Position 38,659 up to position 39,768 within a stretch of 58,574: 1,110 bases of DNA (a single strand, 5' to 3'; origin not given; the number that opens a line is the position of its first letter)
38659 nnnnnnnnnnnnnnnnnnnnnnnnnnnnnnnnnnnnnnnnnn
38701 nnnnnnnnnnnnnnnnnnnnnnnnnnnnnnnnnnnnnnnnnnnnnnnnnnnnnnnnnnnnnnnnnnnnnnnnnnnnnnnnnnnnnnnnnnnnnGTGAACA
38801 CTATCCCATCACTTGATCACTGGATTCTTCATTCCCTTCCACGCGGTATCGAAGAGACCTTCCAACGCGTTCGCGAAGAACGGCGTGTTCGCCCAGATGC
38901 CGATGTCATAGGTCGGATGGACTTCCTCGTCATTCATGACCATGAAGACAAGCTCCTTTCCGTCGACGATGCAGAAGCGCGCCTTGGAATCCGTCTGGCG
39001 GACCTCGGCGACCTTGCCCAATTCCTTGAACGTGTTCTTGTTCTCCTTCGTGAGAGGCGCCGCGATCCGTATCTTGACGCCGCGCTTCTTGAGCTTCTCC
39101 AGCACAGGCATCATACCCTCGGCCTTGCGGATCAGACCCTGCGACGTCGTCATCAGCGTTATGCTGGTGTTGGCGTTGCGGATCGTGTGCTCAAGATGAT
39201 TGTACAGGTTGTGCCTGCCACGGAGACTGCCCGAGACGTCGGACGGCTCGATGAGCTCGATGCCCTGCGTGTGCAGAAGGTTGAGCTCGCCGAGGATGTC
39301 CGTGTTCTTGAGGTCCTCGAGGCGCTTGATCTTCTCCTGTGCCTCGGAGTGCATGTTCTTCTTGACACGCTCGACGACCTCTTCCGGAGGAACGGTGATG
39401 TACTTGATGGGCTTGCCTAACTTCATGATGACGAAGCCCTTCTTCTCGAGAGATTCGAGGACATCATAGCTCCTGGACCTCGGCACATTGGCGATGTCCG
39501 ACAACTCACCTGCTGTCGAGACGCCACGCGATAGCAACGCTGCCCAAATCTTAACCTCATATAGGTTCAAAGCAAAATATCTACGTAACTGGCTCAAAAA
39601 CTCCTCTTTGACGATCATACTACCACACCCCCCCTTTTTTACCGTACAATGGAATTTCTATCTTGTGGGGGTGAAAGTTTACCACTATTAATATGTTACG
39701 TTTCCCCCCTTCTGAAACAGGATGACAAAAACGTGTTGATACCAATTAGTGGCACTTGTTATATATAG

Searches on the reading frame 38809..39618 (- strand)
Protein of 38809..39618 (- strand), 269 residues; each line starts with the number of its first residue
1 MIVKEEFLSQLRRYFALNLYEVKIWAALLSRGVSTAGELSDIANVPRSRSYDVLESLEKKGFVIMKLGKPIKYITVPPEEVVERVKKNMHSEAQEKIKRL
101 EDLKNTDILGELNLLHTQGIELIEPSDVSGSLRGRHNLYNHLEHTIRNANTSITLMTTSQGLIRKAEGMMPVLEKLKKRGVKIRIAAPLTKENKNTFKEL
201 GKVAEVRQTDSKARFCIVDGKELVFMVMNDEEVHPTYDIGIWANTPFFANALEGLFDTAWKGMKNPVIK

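Call 64: search_protein_families(library=pfam, max_evalue=0.001, proteins=[window:38809-39618:-])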
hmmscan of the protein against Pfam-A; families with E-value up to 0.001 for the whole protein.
window:38809-39618:- (269 aa): 2 families
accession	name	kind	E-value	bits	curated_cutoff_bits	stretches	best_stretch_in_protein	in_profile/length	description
PF01978.25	TrmB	-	2.6e-18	66.1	25.6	1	15-79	4-68/68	Sugar-specific transcriptional regulator TrmB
PF11495.14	Regulator_TrmB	-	3.1e-07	30.3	22.2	1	133-260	6-129/233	Archaeal transcriptional regulator TrmB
